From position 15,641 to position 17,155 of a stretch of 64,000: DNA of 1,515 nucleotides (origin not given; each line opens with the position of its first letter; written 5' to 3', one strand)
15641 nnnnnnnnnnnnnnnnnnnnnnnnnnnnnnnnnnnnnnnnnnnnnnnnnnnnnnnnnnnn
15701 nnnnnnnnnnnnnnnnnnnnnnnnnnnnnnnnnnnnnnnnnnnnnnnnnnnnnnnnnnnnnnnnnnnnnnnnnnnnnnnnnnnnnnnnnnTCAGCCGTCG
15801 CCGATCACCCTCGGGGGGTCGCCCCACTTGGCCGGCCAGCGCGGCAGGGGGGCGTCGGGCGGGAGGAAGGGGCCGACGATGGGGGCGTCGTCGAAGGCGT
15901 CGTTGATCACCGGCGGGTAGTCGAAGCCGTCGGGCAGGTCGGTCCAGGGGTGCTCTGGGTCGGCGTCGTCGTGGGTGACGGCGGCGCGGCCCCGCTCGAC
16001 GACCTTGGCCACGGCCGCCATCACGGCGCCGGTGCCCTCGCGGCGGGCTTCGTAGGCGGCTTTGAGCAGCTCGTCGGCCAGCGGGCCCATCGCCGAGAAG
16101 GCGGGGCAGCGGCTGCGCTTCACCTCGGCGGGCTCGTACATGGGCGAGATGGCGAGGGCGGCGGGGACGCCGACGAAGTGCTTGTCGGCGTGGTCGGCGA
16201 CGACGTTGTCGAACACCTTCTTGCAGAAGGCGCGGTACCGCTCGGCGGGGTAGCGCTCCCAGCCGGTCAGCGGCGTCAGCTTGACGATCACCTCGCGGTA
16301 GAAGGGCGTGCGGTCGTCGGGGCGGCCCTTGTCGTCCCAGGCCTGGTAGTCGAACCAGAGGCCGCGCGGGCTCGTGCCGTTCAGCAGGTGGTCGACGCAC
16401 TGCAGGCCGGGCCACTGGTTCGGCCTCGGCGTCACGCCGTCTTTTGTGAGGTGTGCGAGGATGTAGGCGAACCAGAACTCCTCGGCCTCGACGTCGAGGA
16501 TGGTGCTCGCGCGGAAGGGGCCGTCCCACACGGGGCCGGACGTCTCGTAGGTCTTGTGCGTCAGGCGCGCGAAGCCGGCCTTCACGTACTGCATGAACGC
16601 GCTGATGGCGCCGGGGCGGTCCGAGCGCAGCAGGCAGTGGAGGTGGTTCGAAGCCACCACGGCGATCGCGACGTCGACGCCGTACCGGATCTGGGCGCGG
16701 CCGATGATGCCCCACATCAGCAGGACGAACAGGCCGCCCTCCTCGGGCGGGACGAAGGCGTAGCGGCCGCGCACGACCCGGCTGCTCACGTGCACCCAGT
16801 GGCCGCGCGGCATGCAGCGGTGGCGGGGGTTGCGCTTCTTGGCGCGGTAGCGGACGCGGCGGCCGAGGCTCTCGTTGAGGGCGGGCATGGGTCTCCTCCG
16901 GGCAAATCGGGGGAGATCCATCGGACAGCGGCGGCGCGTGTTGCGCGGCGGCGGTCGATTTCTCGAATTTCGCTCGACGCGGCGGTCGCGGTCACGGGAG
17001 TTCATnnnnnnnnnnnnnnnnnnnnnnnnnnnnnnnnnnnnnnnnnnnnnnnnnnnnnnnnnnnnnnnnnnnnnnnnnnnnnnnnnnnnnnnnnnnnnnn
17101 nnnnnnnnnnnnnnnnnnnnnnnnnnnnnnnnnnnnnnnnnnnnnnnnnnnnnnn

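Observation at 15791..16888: Y1/HuH transposase with a ~200-aa C-terminal extension of unknown function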

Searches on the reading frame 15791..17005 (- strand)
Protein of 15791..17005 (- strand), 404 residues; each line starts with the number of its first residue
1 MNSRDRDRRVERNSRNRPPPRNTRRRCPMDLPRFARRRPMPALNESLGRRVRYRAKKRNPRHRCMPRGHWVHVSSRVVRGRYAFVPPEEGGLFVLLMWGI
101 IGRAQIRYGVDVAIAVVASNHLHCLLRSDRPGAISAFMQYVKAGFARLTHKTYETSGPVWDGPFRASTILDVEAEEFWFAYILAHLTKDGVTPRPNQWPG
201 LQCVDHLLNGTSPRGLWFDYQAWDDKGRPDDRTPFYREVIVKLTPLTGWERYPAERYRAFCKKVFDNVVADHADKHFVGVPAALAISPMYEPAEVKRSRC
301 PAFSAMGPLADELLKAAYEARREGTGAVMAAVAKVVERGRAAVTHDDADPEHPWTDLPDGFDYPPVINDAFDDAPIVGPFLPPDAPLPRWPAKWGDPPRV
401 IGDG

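Call 3: search_protein_families(library=pfam, proteins=[window:15791-17005:-], max_evalue=1)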
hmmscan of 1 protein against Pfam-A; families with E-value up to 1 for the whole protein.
window:15791-17005:- (404 aa): 1 family
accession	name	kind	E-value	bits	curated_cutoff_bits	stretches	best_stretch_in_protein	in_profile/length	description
PF01797.21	Y1_Tnp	-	1.6e-05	25.4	23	1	100-182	31-118/121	Transposase IS200 like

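Call 4: search_protein_families(library=ncbifam, proteins=[window:15791-17005:-], max_evalue=1)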
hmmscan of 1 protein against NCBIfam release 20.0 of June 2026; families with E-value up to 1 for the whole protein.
window:15791-17005:- (404 aa): 2 families
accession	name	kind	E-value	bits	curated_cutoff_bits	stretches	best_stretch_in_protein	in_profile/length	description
NF047646.1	REP_Tyr_transpos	equivalog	1.6e-07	31.3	80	1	103-199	40-144/146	REP-associated tyrosine transposase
NF033573.1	transpos_IS200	equivalog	0.16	12.2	55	1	107-155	44-92/126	IS200/IS605 family transposase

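Call 9: find_homologous_proteins(query=window:15791-16888:-)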
Query window:15791-16888:- (365 aa): 6 proteins with E <= 0.001 among 7071 candidates.
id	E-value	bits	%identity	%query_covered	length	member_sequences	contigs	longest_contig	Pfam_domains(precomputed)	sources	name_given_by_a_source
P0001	1.3e-245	833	95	100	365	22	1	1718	PF01797.22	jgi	jgi:hypothetical protein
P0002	6.1e-200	683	78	100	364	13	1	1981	-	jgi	jgi:hypothetical protein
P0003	4.7e-151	522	62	100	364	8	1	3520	PF01797.22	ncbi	-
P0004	3.3e-101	357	50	89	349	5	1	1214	-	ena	-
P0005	2.7e-99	351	76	53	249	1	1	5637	-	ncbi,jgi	ncbi:MAG: transposase [Planctomycetota bacterium]|jgi:hypothetical protein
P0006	8.8e-35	139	34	85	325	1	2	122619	-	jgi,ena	jgi:REP element-mobilizing transposase RayT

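Call 15: find_related_loci(query=A1, collection=genome_contigs, flank=3000)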
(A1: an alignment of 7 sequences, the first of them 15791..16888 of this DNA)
Query A1 (365 aa) in genome_contigs; peptide patterns used: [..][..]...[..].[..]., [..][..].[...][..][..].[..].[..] (x = any residue, [..] = any of these).
35 stretches matched a pattern; 5 encode a relative of the query (tblastn E <= 1e-3); 5 distinct loci.
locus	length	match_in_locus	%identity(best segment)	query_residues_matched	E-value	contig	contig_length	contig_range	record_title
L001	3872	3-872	97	76-365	0e+0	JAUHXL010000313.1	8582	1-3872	MAG: bacterium isolate 2_bin.9 NODE_5948_length_8582_cov_2.967238, whole genome shotgun sequence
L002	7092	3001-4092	63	1-365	3e-153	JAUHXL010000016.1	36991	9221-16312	MAG: bacterium isolate 2_bin.9 NODE_845_length_36991_cov_3.343696, whole genome shotgun sequence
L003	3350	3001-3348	96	1-116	1e-69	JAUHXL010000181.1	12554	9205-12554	MAG: bacterium isolate 2_bin.9 NODE_3409_length_12554_cov_3.781363, whole genome shotgun sequence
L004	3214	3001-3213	94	1-71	9e-40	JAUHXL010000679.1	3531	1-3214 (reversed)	MAG: bacterium isolate 2_bin.9 NODE_21218_length_3531_cov_3.488249, whole genome shotgun sequence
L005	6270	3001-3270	25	77-164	6e-6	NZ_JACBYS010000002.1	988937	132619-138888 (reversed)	Duganella sp. 1224 Ga0365423_02, whole genome shotgun sequence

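Call 16: predict_structure(alignment_id=A1)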
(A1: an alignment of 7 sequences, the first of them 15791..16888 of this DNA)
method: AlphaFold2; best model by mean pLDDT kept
length: 365 residues; sequences in the alignment: 7
mean_pLDDT: 61.7   pTM: 0.60
mean pLDDT of the five models: 61.7, 59.0, 57.6, 57.0, 55.2
residues with pLDDT >= 90: 35; 70-90: 118; 50-70: 73; < 50: 139
segments of 3 or more residues with pLDDT < 50: 1-24, 47-50, 151-158, 182-184, 187-189, 240-264, 299-352, 355-365
pLDDT, mean of each block of 10 residues (from residue 1): 27 35 61 83 54 79 91 88 89 88 84 71 75 82 73 46 82 82 48 63 92 89 79 57 41 42 52 55 49 50 44 39 32 28 40 47 34
secondary structure, 60 per line:
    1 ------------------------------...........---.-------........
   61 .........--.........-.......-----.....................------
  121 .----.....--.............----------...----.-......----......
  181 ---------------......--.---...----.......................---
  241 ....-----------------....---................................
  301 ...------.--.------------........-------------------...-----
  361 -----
elements in order: E31-38 H53-69 E72-80 E82-88 H94-114 E126-130 H133-145 H165-170 E175-180 E196-201 H215-237 H241-244 H262-265 H269-303 H326-333

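Call 18: search_protein_representatives(alignment_id=A1)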
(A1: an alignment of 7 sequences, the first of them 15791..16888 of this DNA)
Query: 7 sequences, 345 profile positions. Proteins with E-value up to 0.001 (for the whole library): 6139; up to 1e-10: 909; up to 1e-30: 64. The best 150 are listed.
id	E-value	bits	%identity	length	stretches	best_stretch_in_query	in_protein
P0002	4.8e-192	654.2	-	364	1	1-345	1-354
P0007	1.7e-144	497.8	-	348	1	11-344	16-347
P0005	1.7e-115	402.5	-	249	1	11-209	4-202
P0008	1.8e-104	366.2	-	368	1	16-341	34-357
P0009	6.9e-89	314.9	-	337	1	9-333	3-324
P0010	3.1e-79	283.2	-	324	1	3-332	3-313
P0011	8.9e-76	271.8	-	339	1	12-340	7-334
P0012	6.6e-75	269.0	-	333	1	26-318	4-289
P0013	5.6e-71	256.1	-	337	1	6-333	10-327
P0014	3.8e-69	250.0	-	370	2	10-232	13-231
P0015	7.5e-69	249.0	-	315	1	13-253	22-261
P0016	7.5e-59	216.2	-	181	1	72-243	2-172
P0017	2.3e-49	185.0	-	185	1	8-156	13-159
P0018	2.4e-44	168.5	-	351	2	15-243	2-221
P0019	1.6e-41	159.1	-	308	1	22-302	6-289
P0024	2.7e-36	142.0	-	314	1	25-298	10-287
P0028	8.9e-35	137.0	-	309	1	27-300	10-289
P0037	5.5e-34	134.4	-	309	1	22-302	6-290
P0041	3.4e-33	131.8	-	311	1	22-282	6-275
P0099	5.7e-29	117.9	-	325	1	21-319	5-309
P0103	1.3e-28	116.7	-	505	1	22-302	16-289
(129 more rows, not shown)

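Call 19: search_protein_families(library=pfam, proteins=[P0008, P0009, P0010, P0019, P0024, P0028, P0037, P0041, P0099, P0103], max_evalue=0.1)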
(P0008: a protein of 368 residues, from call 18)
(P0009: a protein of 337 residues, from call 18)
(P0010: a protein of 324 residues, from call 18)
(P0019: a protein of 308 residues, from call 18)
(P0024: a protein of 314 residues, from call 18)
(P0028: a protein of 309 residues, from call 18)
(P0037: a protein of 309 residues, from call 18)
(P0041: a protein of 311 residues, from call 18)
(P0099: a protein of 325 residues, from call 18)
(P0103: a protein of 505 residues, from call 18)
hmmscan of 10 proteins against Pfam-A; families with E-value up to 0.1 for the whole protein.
P0008 (368 aa): 1 family
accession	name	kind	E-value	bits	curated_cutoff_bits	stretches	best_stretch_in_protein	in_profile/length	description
PF01797.21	Y1_Tnp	-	7e-07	29.8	23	1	66-139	22-101/121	Transposase IS200 like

P0009 (337 aa): 1 family
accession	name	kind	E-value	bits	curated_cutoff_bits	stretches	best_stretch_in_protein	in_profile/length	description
PF01797.21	Y1_Tnp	-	0.0013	19.3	23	1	44-113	24-99/121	Transposase IS200 like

P0010 (324 aa): 0 families

P0019 (308 aa): 1 family
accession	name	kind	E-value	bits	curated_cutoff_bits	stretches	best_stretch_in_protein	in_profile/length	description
PF01797.21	Y1_Tnp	-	8.7e-06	26.3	23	1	37-109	28-106/121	Transposase IS200 like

P0024 (314 aa): 1 family
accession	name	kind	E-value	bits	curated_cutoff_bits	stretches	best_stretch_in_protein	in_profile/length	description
PF01797.21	Y1_Tnp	-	1e-06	29.3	23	1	51-118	41-114/121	Transposase IS200 like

P0028 (309 aa): 1 family
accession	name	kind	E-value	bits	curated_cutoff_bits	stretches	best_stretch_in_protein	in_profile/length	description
PF01797.21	Y1_Tnp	-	0.00047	20.7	23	1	51-107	39-101/121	Transposase IS200 like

P0037 (309 aa): 1 family
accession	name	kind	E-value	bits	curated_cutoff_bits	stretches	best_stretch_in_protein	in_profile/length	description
PF01797.21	Y1_Tnp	-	3.1e-05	24.5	23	1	38-112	29-109/121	Transposase IS200 like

P0041 (311 aa): 2 families
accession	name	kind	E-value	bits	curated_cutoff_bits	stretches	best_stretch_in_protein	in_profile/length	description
PF01797.21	Y1_Tnp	-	2.1e-06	28.3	23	1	40-118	30-114/121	Transposase IS200 like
PF13577.12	SnoaL_4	-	0.029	14.8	24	1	182-286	34-123/126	SnoaL-like domain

P0099 (325 aa): 1 family
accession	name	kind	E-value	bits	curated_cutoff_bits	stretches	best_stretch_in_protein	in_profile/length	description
PF01797.21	Y1_Tnp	-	0.013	16.1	23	1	39-104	30-101/121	Transposase IS200 like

P0103 (505 aa): 1 family
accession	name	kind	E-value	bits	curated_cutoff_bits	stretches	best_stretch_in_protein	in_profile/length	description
PF01797.21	Y1_Tnp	-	0.053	14.1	23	1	42-103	23-84/121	Transposase IS200 like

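Call 20: search_protein_families(library=ncbifam, proteins=[P0008, P0009, P0010, P0019, P0024, P0028, P0037, P0041, P0099, P0103], max_evalue=0.1)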
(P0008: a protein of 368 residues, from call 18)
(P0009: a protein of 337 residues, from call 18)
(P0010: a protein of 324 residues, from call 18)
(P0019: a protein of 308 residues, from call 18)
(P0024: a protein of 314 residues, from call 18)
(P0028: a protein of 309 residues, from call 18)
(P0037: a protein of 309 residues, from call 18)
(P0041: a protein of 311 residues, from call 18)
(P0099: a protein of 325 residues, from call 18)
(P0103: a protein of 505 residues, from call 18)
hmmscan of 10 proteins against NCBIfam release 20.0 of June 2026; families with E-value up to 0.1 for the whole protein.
P0008 (368 aa): 2 families
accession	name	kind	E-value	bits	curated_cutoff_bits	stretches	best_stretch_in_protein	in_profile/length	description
NF047646.1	REP_Tyr_transpos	equivalog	1.1e-12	48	80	1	80-174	42-144/146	REP-associated tyrosine transposase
NF033573.1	transpos_IS200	equivalog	0.007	16.6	55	1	67-138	29-106/126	IS200/IS605 family transposase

P0009 (337 aa): 1 family
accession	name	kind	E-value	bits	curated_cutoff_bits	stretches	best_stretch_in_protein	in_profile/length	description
NF047646.1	REP_Tyr_transpos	equivalog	2.1e-12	47.1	80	1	14-150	2-144/146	REP-associated tyrosine transposase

P0010 (324 aa): 1 family
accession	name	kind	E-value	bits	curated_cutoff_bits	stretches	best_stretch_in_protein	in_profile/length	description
NF006757.0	PRK09277.1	subfamily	0.099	10.3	686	0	59-99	304-345/888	aconitate hydratase AcnA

P0019 (308 aa): 1 family
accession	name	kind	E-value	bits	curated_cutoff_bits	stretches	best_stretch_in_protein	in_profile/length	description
NF047646.1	REP_Tyr_transpos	equivalog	1.4e-11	44.5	80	1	7-139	5-144/146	REP-associated tyrosine transposase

P0024 (314 aa): 2 families
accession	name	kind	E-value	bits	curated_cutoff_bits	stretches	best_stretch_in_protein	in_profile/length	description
NF047646.1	REP_Tyr_transpos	equivalog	2.6e-14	53.4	80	1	17-141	14-144/146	REP-associated tyrosine transposase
NF033573.1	transpos_IS200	equivalog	0.025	14.8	55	1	51-106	47-108/126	IS200/IS605 family transposase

P0028 (309 aa): 1 family
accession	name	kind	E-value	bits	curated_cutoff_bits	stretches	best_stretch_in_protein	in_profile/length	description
NF047646.1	REP_Tyr_transpos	equivalog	7.6e-15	55.1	80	1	47-142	41-144/146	REP-associated tyrosine transposase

P0037 (309 aa): 2 families
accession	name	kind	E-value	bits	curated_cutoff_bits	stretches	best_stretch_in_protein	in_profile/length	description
NF047646.1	REP_Tyr_transpos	equivalog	5.8e-13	49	80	1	11-140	9-144/146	REP-associated tyrosine transposase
NF033573.1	transpos_IS200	equivalog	0.041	14.1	55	1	40-103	37-106/126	IS200/IS605 family transposase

P0041 (311 aa): 2 families
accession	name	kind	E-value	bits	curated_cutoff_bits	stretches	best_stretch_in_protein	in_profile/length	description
NF047646.1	REP_Tyr_transpos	equivalog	1.4e-15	57.4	80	1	29-141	25-144/146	REP-associated tyrosine transposase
NF033573.1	transpos_IS200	equivalog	0.0025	18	55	1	41-107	37-109/126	IS200/IS605 family transposase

P0099 (325 aa): 1 family
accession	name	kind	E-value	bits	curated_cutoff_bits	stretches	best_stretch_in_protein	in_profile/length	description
NF047646.1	REP_Tyr_transpos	equivalog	2.4e-11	43.7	80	1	7-140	5-144/146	REP-associated tyrosine transposase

P0103 (505 aa): 1 family
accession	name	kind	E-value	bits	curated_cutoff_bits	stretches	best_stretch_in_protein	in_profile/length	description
NF047646.1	REP_Tyr_transpos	equivalog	1.7e-07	31.2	80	1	18-149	6-144/146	REP-associated tyrosine transposase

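Call 21: fold_search(model_id=the predicted structure, library=pdb)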
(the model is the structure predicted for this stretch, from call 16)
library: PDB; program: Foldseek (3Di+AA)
matches with E <= 10: 1170; with E <= 0.001: 21
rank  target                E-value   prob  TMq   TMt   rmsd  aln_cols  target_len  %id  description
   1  2xm3_A                6.9e-05  1.00  0.25  0.65   5.8       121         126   20  Deinococcus radiodurans ISDra2 Transposase Left end DNA complex (released 2010-10-13)
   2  2xo6_D                1.2e-04  1.00  0.25  0.63   5.9       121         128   20  DEINOCOCCUS RADIODURANS ISDRA2 TRANSPOSASE Y132F MUTANT COMPLEXED WITH LEFT END RECOGNITION AND CLEAVAGE SITE (released 2010-10-13)
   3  4er8_A                1.7e-04  1.00  0.33  0.69   3.9       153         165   15  Structure of the REP associates tyrosine transposase bound to a REP hairpin (released 2012-08-15)
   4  2xma_E                1.8e-04  1.00  0.25  0.58   6.5       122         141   19  DEINOCOCCUS RADIODURANS ISDRA2 TRANSPOSASE RIGHT END DNA COMPLEX (released 2010-10-13)
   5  2xma_B                1.9e-04  1.00  0.25  0.61   6.5       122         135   19  DEINOCOCCUS RADIODURANS ISDRA2 TRANSPOSASE RIGHT END DNA COMPLEX (released 2010-10-13)
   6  2xm3_C                2.4e-04  1.00  0.25  0.64   5.0       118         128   19  Deinococcus radiodurans ISDra2 Transposase Left end DNA complex (released 2010-10-13)
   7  2xm3_D                2.4e-04  1.00  0.25  0.63   5.0       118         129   19  Deinococcus radiodurans ISDra2 Transposase Left end DNA complex (released 2010-10-13)
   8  2xma_A                2.6e-04  1.00  0.25  0.59   6.4       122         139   19  DEINOCOCCUS RADIODURANS ISDRA2 TRANSPOSASE RIGHT END DNA COMPLEX (released 2010-10-13)
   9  2a6o_A                2.6e-04  1.00  0.25  0.56  14.4       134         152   16  Crystal Structure of the ISHp608 Transposase in Complex with Stem-loop DNA (released 2005-10-25)
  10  2f4f_A                2.7e-04  1.00  0.24  0.59  12.7       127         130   19  Crystal structure of IS200 transposase (released 2005-12-13)
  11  2xo6_A                3.0e-04  1.00  0.25  0.61   6.5       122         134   20  DEINOCOCCUS RADIODURANS ISDRA2 TRANSPOSASE Y132F MUTANT COMPLEXED WITH LEFT END RECOGNITION AND CLEAVAGE SITE (released 2010-10-13)
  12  2a6m_B                3.0e-04  1.00  0.26  0.58  14.2       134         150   16  Crystal Structure of the ISHp608 Transposase (released 2005-10-25)
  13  2xqc_D                3.2e-04  1.00  0.25  0.62   6.4       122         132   19  DEINOCOCCUS RADIODURANS ISDRA2 TRANSPOSASE COMPLEXED WITH LEFT END RECOGNITION AND CLEAVAGE SITE AND ZN (released 2010-10-13)
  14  2vjv_A                3.5e-04  1.00  0.25  0.67   4.6       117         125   14  Crystal structure of the IS608 transposase in complex with left end 26-mer DNA hairpin and a 6-mer DNA representing th (released 2008-02-19)
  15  2a6m_A                3.5e-04  1.00  0.25  0.65   7.8       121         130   13  Crystal Structure of the ISHp608 Transposase (released 2005-10-25)
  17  2xm3_B                5.8e-04  1.00  0.25  0.63   4.9       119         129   18  Deinococcus radiodurans ISDra2 Transposase Left end DNA complex (released 2010-10-13)
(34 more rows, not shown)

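Call 27: list_cluster_members(proteins=[P0019, P0024, P0028, P0037, P0041, P0009, P0010, P0011, P0013, P0099])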
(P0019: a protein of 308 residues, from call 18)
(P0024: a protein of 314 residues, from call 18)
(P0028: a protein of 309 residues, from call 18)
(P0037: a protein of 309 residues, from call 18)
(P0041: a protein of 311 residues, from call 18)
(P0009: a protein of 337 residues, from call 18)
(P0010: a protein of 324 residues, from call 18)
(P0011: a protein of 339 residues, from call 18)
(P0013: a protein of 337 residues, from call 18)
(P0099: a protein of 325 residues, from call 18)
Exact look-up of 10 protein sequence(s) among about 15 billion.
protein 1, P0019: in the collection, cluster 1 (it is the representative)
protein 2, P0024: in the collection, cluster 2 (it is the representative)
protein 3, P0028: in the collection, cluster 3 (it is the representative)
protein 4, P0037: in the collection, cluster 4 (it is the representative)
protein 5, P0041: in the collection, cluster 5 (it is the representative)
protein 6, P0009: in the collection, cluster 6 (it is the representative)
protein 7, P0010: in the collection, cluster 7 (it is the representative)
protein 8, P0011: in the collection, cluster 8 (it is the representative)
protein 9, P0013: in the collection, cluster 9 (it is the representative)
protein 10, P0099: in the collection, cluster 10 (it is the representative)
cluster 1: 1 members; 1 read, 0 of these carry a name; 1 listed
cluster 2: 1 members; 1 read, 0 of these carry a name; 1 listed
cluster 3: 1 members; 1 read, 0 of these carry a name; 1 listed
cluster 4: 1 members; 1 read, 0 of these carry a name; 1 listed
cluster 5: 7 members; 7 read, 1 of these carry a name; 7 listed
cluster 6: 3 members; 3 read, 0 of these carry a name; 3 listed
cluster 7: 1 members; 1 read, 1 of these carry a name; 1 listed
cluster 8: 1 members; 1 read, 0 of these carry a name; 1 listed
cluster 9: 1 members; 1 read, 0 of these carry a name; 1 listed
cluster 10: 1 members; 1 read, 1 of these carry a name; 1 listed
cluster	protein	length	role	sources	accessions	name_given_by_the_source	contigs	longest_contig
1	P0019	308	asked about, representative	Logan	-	-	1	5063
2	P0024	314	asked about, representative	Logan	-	-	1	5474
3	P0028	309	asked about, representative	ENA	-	-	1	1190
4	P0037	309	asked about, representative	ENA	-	-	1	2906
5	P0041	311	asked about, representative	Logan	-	-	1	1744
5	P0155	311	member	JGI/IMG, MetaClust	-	\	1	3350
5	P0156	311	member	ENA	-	-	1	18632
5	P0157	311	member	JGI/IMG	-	-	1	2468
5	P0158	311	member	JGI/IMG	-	-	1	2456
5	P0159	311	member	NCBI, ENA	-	-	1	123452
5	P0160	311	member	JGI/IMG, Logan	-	-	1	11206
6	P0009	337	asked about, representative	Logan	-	-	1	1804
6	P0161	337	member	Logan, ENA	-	-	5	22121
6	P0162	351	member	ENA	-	-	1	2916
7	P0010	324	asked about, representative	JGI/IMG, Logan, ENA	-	hypothetical protein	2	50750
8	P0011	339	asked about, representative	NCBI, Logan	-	-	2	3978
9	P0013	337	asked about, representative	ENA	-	-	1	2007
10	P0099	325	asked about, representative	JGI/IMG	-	REP element-mobilizing transposase RayT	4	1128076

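Call 36: search_solved_structures(query=A5, max_evalue=1)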
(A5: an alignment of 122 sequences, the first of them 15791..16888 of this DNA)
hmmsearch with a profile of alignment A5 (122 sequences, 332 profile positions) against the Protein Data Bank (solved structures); distinct sequences matched with E-value up to 1: 7.
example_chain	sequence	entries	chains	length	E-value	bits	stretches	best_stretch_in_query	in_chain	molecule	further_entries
2xm3_A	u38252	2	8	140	2.1e-05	27.3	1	55-130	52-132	TRANSPOSASE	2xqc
2xma_A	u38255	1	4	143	2.3e-05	27.2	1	55-130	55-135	TRANSPOSASE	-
2xo6_A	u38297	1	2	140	2.4e-05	27.1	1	55-128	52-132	TRANSPOSASE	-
2fyx_A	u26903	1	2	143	0.0017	21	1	55-127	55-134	transposase, putative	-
4er8_A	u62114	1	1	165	0.0022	20.7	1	52-152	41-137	TnpArep for protein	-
2ec2_A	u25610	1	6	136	0.0055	19.3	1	54-117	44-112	136aa long hypothetical transposase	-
2f4f_A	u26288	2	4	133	0.0055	19.3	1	54-115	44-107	Transposase, putative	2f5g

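Call 37: search_protein_families(library=pfam, alignment_id=A5, max_evalue=0.01)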
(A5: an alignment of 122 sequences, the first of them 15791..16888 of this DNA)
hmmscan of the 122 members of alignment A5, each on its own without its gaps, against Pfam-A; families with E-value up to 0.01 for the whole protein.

A. member 1, window:15791-16888:- (365 aa): 1 family
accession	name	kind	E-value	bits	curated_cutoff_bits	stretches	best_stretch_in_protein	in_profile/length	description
PF01797.21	Y1_Tnp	-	1.3e-05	25.7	23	1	61-143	31-118/121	Transposase IS200 like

B. families by the number of members that match (of 122 scanned): 1 family
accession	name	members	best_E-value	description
PF01797.21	Y1_Tnp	104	1.1e-09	Transposase IS200 like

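Call 39: predict_structure(alignment_id=A5)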
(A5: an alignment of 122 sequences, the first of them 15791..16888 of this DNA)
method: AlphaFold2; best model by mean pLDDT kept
length: 365 residues; sequences in the alignment: 122
mean_pLDDT: 86.1   pTM: 0.84
mean pLDDT of the five models: 86.1, 85.5, 85.0, 84.8, 84.5
residues with pLDDT >= 90: 241; 70-90: 54; 50-70: 40; < 50: 30
segments of 3 or more residues with pLDDT < 50: 1-4, 13-18, 342-351, 356-365
pLDDT, mean of each block of 10 residues (from residue 1): 54 50 82 98 93 94 93 97 97 90 97 96 96 98 97 98 98 95 91 94 98 98 98 98 96 93 96 95 87 81 67 72 77 65 45 50 39
secondary structure, 60 per line:
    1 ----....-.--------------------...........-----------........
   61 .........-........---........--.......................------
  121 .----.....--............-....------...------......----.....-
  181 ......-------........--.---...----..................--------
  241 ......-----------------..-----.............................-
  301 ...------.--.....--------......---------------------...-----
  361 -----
elements in order: E31-38 H53-69 E71-78 E82-89 H92-114 E126-130 H133-144 H146-149 H165-170 E175-179 H181-186 E197-201 H215-232 H241-246 H271-299 H314-317 H326-331
